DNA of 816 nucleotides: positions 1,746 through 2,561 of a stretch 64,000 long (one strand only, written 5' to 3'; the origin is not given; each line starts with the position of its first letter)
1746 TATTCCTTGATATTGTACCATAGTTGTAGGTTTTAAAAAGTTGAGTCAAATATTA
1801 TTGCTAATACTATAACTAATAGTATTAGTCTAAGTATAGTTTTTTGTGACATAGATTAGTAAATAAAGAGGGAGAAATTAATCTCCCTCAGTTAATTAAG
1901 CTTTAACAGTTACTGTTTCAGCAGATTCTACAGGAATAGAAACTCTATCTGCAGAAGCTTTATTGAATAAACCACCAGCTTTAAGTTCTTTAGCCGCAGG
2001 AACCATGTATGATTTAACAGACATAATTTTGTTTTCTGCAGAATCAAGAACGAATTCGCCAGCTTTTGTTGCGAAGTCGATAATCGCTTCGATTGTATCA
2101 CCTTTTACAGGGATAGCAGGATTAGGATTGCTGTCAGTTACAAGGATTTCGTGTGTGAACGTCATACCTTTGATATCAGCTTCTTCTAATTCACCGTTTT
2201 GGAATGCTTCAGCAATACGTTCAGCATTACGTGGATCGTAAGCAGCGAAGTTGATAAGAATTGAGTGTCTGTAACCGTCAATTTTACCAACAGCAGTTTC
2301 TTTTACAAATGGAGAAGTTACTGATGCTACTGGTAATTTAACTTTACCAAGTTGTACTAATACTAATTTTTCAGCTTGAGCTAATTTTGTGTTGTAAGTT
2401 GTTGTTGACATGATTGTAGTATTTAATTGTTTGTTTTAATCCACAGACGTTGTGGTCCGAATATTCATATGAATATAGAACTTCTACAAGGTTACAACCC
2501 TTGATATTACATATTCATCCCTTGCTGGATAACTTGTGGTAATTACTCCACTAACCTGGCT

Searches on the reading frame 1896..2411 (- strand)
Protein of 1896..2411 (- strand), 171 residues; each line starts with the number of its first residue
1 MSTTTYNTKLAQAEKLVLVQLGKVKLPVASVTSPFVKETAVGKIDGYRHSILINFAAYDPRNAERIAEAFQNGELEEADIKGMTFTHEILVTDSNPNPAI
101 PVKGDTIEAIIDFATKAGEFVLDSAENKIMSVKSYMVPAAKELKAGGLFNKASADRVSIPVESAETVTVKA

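Call 8: search_protein_families(library=pfam, proteins=[window:1896-2411:-], max_evalue=0.01)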
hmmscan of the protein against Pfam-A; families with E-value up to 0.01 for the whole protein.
window:1896-2411:- (171 aa): 0 families

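Call 9: search_protein_families(library=phrogs, proteins=[window:1896-2411:-], max_evalue=0.01)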
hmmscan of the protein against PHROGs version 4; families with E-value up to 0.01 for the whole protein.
window:1896-2411:- (171 aa): 0 families

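Call 13: find_related_loci(query=window:1896-2411:-, collection=viral_contigs, flank=6000)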
Query window:1896-2411:- (171 aa) in viral_contigs; peptide patterns used: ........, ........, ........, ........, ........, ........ (x = any residue, [..] = any of these).
35 stretches matched a pattern, but none encodes a relative of the query by tblastn (E <= 1e-3).

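Call 15: find_homologous_proteins(query=window:1896-2411:-)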
Query window:1896-2411:- (171 aa): 8 proteins with E <= 0.001 among 176 candidates.
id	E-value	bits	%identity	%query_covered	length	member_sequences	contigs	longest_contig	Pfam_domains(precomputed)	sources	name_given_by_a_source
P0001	2.2e-102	357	100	100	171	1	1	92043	-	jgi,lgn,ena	-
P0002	5.1e-69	249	75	92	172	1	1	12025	-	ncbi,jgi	jgi:hypothetical protein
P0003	2.6e-66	240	74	92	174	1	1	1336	-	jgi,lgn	jgi:hypothetical protein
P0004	8.5e-62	225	69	100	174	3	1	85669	-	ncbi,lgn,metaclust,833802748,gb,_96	metaclust:\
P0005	1.2e-58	215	64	98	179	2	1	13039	-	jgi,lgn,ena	-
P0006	2.0e-57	211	68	88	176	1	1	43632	-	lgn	-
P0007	8.0e-57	209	66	91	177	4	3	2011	-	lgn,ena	-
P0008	8.0e-55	203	65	94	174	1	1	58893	-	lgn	-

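Call 17: find_encoding_contigs(protein=P0004, flank=8000, max_places=3)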
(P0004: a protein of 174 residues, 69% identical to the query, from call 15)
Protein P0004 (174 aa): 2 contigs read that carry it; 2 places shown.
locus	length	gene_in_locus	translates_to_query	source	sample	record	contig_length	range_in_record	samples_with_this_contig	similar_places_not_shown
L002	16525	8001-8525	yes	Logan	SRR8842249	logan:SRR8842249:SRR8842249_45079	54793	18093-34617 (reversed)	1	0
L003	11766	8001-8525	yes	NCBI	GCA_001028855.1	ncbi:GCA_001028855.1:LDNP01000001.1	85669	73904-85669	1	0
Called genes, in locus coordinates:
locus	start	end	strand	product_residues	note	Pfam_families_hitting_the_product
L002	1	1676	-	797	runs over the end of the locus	-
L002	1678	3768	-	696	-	-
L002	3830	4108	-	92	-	-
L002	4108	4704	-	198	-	-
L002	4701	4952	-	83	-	-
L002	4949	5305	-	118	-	-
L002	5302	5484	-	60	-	-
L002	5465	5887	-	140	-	-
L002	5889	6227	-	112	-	-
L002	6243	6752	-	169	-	-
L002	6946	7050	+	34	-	-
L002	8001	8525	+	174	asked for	-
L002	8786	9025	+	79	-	-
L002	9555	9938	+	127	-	PF07463:NUMOD4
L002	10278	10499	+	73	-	-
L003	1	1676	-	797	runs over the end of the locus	-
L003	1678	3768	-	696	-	-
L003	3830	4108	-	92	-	-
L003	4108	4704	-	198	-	-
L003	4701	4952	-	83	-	-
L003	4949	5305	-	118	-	-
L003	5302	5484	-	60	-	-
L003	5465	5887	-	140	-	-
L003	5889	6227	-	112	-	-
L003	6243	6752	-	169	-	-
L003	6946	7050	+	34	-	-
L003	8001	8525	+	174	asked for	-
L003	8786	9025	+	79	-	-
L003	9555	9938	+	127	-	PF07463:NUMOD4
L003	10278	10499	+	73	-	-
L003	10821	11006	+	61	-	-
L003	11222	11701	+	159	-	-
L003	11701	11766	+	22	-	?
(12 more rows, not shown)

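Call 18: find_encoding_contigs(protein=P0008, flank=8000, max_places=3)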
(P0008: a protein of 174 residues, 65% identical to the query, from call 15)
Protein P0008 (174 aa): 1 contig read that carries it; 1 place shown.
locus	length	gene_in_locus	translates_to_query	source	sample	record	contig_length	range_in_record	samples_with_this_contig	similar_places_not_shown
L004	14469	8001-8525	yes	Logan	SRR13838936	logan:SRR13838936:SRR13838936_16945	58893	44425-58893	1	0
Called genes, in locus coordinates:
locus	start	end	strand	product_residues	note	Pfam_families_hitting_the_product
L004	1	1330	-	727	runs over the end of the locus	-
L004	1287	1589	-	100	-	-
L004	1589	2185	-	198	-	-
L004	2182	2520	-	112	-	-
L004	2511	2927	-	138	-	-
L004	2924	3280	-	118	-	-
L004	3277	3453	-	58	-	-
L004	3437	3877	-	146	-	-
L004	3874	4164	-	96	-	-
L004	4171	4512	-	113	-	PF11195:Tad2-like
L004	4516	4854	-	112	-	-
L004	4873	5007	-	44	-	-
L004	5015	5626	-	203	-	-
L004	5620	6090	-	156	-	-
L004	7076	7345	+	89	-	-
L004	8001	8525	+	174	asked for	-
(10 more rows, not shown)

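Call 19: find_encoding_contigs(protein=P0006, flank=8000, max_places=3)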
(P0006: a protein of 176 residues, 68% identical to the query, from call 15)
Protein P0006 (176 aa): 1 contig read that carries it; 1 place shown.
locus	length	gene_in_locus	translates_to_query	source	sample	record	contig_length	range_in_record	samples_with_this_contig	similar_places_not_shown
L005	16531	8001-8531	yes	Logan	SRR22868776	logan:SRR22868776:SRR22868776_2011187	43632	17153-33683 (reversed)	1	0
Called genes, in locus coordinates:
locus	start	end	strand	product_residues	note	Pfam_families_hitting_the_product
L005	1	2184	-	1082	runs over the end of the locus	PF05203:Hom_end_hint, PF05204:Hom_end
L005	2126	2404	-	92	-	-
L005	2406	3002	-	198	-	-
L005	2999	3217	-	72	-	-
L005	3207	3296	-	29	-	-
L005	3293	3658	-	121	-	-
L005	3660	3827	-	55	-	-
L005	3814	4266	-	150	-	-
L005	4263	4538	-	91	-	-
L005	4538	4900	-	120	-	-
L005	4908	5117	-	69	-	-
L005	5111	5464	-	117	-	-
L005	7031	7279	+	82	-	-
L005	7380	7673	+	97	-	-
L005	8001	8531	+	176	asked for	-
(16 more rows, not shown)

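Call 20: find_encoding_contigs(protein=P0005, flank=8000, max_places=3)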
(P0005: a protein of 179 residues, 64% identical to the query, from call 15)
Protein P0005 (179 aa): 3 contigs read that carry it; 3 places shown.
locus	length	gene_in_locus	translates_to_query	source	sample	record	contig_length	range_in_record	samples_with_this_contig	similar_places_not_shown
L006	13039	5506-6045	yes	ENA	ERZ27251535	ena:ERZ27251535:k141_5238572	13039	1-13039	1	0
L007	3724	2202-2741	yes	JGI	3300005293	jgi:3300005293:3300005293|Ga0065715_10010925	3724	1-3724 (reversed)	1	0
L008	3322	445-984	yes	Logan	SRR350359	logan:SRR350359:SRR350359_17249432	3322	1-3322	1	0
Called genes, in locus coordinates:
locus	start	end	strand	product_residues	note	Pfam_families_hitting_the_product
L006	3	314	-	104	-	?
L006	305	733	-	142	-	-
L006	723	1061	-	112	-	-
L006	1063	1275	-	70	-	-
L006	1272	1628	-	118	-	-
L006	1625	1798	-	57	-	-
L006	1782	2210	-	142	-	-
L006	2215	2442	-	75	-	-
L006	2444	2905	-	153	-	-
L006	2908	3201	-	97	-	-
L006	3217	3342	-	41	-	-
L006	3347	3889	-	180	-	-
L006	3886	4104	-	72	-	-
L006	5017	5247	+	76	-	-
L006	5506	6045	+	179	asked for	-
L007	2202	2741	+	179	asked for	-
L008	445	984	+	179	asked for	-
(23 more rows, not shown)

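Call 21: find_encoding_contigs(protein=P0002, flank=8000, max_places=3)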
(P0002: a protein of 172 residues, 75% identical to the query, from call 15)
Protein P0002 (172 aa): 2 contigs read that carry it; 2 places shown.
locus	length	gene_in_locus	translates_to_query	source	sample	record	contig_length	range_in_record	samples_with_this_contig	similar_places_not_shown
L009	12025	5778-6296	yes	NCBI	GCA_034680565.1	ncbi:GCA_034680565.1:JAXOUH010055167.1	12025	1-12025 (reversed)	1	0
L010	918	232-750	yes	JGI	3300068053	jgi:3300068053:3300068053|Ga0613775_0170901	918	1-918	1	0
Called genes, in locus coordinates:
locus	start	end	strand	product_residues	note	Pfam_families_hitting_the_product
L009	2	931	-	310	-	?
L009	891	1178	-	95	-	-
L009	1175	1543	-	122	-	-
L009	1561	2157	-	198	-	-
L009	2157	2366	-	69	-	-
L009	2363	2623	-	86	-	-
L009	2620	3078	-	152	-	-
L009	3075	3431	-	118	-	-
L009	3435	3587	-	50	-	-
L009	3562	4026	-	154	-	-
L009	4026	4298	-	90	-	-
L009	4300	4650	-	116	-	-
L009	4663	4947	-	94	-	-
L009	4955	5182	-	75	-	-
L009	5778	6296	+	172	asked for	-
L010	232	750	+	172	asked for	-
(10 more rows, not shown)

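Call 22: find_encoding_contigs(protein=P0001, flank=10000, max_places=4)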
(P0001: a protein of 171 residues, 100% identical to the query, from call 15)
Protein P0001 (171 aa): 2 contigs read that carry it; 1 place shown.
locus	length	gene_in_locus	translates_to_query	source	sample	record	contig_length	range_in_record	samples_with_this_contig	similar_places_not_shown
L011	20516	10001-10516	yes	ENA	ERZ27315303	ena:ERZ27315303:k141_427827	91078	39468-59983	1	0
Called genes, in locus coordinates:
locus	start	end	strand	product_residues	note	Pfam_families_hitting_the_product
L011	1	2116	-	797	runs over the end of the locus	-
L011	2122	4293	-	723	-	-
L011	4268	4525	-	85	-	-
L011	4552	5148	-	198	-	-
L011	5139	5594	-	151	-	-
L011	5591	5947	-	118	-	-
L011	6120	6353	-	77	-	-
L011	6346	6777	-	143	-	-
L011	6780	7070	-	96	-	-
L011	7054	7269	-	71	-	-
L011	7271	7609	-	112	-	-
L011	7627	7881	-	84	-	-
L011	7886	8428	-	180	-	-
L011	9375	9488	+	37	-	-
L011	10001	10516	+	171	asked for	-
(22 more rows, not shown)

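Call 37: find_related_loci(query=A2, collection=viral_contigs, flank=6000)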
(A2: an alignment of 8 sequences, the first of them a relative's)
Query A2 (171 aa) in viral_contigs; peptide patterns used: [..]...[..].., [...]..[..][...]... (x = any residue, [..] = any of these).
98 stretches matched a pattern, but none encodes a relative of the query by tblastn (E <= 1e-3).

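Call 38: find_related_loci(query=A2, collection=genome_contigs, flank=6000)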
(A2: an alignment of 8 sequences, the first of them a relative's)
Query A2 (171 aa) in genome_contigs; peptide patterns used: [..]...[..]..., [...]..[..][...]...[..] (x = any residue, [..] = any of these).
333 stretches matched a pattern, but none encodes a relative of the query by tblastn (E <= 1e-3).

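Call 66: predict_structure(alignment_id=A2)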
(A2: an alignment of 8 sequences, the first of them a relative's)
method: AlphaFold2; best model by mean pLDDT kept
length: 171 residues; sequences in the alignment: 8
mean_pLDDT: 55.3   pTM: 0.45
mean pLDDT of the five models: 55.3, 54.9, 51.1, 39.9, 36.4
residues with pLDDT >= 90: 0; 70-90: 51; 50-70: 58; < 50: 62
segments of 3 or more residues with pLDDT < 50: 1-20, 77-82, 139-171
pLDDT, mean of each block of 10 residues (from residue 1): 29 42 69 78 77 66 55 51 64 75 71 66 53 56 37 27 26 33
secondary structure, 60 per line:
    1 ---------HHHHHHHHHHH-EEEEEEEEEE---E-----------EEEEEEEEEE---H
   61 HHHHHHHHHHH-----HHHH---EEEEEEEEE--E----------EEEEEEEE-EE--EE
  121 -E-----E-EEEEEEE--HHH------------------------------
elements in order: H10-20 E22-31 E47-56 H60-71 H77-80 E84-92 E106-113 E130-136

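Call 70: fold_search(model_id=the predicted structure, library=pdb)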
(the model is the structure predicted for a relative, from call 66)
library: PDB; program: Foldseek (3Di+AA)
matches with E <= 10: 415; with E <= 0.001: 0
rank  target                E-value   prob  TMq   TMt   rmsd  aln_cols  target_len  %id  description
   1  7v3u_2                7.2e-02  0.54  0.28  0.10   8.6       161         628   11  Cryo-EM structure of MCM double hexamer with structured Mcm4-NSD (released 2022-04-13)
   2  1je5_A                1.5e-01  0.41  0.29  0.28   8.4       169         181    9  Crystal Structure of gp2.5, a Single-Stranded DNA Binding Protein Encoded by Bacteriophage T7 (released 2001-08-22)
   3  6raz_2                1.6e-01  0.41  0.31  0.12   9.4       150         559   11  D. melanogaster CMG-DNA, State 2B (released 2019-09-18)
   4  3a5u_A                2.1e-01  0.13  0.21  0.26   8.7       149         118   12  Promiscuity and specificity in DNA binding to SSB: Insights from the structure of the Mycobacterium smegmatis SSB-ssDN (released 2010-08-18)
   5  8b9d_2                3.1e-01  0.41  0.31  0.12   6.4       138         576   12  Human replisome bound by Pol Alpha (released 2023-08-09)
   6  8q67_E                3.1e-01  0.28  0.28  0.11   7.8       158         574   14  Crystal structure of a homohexameric MCM from M. acidophilum (released 2025-03-12)
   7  8eag_A                3.1e-01  0.25  0.29  0.30  10.6       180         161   12  SsoMCM hexamer bound to Mg/ADP-BeFx and 12-mer oligo-dT. Class 2 (released 2022-12-14)
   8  6gkx                  3.1e-01  0.06  0.15  0.17  12.5       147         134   12  Crystal structure of the R-type bacteriocin tube protein CD1364 from Clostridium difficile in the pre-assembled state (released 2018-08-22)
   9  7qxb_P                3.5e-01  0.47  0.28  0.20   9.4       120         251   11  Cryo-EM map of human telomerase-DNA-TPP1-POT1 complex (sharpened map) (released 2022-03-02)
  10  3u4v_A                3.9e-01  0.41  0.28  0.38   5.8       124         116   10  Crystal Structure of the Tetrahymena telomerase processivity factor Teb1 OB-A (released 2011-12-28)
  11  8s09_7                3.9e-01  0.23  0.28  0.10  12.7       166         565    9  H. sapiens MCM2-7 double hexamer bound to double stranded DNA (released 2024-10-02)
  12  4ywm_F                3.9e-01  0.21  0.31  0.23  10.0       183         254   12  Pyrococcus furiosus MCM N-terminal domain beta-turn triple mutant pentameric ring (released 2015-09-23)
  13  9dei_L                3.9e-01  0.12  0.23  0.26   8.2       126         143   10  Trypanosoma brucei mitochondrial RNA-editing catalytic complex 1, U-deletion (RECC1) (released 2026-01-21)
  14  8w0f_7                4.1e-01  0.25  0.28  0.10  11.2       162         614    9  Cryo-EM structure of a human MCM2-7 double hexamer on dsDNA (released 2024-10-02)
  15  6wnz_A                4.1e-01  0.23  0.28  0.21   8.2       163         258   12  Structure of a dimer of the Sulfolobus solfataricus MCM N-terminal domain reveals potential role in MCM ring opening (released 2021-06-16)
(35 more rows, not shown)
